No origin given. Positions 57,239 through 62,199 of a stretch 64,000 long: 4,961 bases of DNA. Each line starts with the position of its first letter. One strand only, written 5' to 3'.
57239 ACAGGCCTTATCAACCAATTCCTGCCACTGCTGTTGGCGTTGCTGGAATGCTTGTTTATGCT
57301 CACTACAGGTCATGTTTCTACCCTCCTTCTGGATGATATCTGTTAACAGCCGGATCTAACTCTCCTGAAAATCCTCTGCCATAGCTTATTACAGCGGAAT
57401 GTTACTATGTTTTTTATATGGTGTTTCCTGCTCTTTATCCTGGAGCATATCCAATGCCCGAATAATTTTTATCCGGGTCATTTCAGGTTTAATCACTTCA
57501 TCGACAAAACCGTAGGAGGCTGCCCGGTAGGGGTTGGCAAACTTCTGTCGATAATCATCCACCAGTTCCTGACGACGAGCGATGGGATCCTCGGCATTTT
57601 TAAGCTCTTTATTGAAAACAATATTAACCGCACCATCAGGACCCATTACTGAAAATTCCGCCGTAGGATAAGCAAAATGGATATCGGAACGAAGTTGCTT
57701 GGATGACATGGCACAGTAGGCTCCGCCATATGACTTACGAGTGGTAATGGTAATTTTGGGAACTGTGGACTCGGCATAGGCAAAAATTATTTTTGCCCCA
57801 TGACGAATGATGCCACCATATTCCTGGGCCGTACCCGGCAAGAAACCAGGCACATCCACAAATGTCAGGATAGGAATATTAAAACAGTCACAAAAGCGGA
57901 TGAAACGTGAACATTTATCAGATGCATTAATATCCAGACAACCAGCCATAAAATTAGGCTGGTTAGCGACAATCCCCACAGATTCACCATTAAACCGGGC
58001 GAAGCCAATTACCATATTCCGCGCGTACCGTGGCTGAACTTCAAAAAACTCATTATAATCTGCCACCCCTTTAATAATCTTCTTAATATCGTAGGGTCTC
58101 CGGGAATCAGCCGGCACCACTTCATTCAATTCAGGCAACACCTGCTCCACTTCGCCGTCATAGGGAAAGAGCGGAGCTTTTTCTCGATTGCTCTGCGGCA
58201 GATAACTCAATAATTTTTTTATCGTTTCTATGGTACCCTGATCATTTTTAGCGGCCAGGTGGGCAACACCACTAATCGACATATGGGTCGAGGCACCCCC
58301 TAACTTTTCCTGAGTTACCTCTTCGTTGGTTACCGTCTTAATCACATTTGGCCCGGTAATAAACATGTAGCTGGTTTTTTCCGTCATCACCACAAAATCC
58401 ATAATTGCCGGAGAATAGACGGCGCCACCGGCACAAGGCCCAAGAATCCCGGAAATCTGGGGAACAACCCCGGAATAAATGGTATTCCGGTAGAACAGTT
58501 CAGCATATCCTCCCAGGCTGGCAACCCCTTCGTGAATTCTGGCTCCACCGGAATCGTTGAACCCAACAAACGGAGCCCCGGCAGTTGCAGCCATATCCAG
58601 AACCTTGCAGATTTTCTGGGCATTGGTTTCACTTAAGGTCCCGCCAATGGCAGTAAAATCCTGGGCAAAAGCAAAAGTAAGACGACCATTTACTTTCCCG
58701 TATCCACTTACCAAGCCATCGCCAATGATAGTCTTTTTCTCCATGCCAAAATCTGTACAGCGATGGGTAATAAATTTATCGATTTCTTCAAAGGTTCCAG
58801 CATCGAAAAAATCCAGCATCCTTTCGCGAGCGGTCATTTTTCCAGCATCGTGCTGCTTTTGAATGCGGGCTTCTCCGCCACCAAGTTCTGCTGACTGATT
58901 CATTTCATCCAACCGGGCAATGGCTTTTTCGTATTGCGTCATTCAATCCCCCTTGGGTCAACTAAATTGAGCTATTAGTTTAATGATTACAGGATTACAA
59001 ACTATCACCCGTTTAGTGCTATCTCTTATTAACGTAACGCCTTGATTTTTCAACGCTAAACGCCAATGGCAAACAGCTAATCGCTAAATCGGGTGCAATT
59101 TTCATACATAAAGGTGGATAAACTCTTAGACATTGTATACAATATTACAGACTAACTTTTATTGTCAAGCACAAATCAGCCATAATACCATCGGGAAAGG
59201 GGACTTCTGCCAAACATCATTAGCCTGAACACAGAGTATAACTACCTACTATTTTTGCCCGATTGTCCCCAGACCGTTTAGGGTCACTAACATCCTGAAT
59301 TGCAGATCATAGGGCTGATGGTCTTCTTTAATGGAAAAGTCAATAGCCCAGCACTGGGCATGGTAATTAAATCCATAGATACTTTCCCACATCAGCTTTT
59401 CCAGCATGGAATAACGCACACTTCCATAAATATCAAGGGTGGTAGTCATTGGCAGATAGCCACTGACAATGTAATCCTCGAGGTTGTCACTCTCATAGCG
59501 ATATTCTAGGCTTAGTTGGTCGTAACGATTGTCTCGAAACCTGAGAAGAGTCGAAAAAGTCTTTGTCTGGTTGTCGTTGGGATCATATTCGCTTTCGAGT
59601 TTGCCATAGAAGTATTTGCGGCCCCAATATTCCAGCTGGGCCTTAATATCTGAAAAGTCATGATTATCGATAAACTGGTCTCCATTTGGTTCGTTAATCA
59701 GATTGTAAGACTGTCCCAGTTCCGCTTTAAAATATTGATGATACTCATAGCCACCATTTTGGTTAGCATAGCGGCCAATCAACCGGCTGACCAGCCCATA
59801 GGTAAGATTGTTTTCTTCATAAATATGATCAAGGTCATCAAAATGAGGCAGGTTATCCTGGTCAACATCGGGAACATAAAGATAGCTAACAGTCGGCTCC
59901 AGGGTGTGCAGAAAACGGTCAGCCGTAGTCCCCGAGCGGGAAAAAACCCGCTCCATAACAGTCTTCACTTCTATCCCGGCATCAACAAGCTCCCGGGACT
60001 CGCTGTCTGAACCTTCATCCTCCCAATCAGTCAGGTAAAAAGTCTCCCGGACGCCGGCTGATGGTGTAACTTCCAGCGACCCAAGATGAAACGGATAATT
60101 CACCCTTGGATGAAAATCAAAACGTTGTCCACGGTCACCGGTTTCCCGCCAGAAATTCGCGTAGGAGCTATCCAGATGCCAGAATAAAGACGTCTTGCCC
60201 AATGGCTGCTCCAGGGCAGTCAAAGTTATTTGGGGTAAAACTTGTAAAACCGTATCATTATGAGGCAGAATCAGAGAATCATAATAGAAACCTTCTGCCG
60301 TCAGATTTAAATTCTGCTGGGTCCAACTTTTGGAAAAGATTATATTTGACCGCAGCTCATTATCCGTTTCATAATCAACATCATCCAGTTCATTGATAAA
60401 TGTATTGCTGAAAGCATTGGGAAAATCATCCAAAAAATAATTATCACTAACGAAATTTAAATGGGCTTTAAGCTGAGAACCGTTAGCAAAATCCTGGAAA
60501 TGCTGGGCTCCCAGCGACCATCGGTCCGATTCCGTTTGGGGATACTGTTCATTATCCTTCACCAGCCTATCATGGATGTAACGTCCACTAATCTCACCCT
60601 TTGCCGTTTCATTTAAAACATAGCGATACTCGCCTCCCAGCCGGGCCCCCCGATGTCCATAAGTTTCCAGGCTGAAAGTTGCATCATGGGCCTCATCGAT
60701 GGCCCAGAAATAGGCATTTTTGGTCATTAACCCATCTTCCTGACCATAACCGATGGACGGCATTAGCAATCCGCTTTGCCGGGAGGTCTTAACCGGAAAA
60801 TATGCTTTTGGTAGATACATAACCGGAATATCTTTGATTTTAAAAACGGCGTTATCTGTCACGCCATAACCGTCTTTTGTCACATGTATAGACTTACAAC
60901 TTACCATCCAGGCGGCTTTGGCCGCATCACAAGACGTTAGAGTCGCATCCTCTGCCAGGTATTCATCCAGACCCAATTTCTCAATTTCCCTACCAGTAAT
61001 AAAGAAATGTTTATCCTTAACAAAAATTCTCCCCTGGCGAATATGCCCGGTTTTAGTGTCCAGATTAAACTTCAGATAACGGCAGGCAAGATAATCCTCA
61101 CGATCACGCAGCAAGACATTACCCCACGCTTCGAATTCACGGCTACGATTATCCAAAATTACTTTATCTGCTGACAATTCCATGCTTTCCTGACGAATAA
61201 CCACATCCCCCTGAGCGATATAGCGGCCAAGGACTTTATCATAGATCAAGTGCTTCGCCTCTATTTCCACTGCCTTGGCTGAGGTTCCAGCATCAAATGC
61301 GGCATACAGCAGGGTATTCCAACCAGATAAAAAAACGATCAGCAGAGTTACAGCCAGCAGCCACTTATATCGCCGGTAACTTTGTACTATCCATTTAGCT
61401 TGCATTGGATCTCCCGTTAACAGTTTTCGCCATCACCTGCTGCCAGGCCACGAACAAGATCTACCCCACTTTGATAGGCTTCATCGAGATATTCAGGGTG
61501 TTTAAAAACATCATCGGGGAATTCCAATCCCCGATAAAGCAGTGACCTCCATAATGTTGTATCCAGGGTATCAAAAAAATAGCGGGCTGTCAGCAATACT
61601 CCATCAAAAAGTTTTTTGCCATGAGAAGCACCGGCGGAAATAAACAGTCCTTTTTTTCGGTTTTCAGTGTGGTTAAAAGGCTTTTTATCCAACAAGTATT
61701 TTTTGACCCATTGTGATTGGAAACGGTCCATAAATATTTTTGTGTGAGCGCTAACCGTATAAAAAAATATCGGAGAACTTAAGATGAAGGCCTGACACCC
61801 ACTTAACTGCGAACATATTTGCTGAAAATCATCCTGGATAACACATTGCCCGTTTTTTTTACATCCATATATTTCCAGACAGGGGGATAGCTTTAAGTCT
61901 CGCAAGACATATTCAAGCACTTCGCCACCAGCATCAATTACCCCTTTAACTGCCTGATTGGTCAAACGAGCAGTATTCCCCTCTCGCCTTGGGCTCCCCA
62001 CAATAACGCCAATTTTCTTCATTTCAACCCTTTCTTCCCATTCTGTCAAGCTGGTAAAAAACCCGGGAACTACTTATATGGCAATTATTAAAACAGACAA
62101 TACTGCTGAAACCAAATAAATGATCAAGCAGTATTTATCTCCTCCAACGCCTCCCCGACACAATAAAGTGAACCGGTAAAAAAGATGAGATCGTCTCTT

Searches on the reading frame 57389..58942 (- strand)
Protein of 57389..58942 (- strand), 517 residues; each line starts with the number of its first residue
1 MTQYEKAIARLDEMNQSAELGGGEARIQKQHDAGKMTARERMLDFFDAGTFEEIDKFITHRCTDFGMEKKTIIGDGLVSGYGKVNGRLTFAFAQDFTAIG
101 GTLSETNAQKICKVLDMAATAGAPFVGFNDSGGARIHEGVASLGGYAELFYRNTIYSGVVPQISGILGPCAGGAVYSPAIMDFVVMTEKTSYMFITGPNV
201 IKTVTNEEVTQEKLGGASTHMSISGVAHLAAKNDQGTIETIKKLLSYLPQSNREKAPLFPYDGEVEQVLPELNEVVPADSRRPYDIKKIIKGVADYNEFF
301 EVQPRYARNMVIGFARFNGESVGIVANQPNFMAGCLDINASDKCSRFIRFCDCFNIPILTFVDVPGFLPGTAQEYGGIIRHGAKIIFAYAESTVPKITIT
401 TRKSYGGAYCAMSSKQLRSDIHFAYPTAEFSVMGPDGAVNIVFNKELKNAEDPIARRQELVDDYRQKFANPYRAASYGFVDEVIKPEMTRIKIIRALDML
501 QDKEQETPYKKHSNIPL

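Call 68: search_protein_families(library=pfam, proteins=[window:57389-58942:-], max_evalue=0.0001)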
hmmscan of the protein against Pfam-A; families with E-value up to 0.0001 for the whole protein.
window:57389-58942:- (517 aa): 2 families
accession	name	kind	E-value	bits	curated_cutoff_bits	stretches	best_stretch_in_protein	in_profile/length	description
PF01039.27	Carboxyl_trans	-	5.6e-189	629.3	22.3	1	29-515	1-493/493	Carboxyl transferase domain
PF03255.19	ACCA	-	1.8e-11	44.2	23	1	310-449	94-237/310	Acetyl co-enzyme A carboxylase carboxyltransferase-like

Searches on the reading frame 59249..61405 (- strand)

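Call 68: search_protein_families(library=pfam, proteins=[window:59249-61405:-], max_evalue=0.0001)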
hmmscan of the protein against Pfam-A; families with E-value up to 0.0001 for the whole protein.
window:59249-61405:- (718 aa): 3 families
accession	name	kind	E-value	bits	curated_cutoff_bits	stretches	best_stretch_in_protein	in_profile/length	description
PF04453.20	LptD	-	3e-49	168.8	22.4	1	294-666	2-379/384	LPS transport system D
PF19838.5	LptD_2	-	4.4e-25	88.7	22.5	1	182-372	2-181/464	LptD protein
PF03968.19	LptD_N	-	1e-05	26.2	20.4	1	47-89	1-43/113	LptA/(LptD N-terminal domain) LPS transport protein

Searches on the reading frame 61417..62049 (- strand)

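Call 68: search_protein_families(library=pfam, proteins=[window:61417-62049:-], max_evalue=0.0001)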
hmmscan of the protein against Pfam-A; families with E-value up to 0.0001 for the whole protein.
window:61417-62049:- (210 aa): 2 families
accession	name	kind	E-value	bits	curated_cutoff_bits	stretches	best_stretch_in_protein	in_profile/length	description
PF03358.20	FMN_red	-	3.6e-18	66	24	1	12-144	2-121/152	NADPH-dependent FMN reductase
PF02525.22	Flavodoxin_2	-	1.7e-09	38.2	27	1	11-177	1-180/198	Flavodoxin-like fold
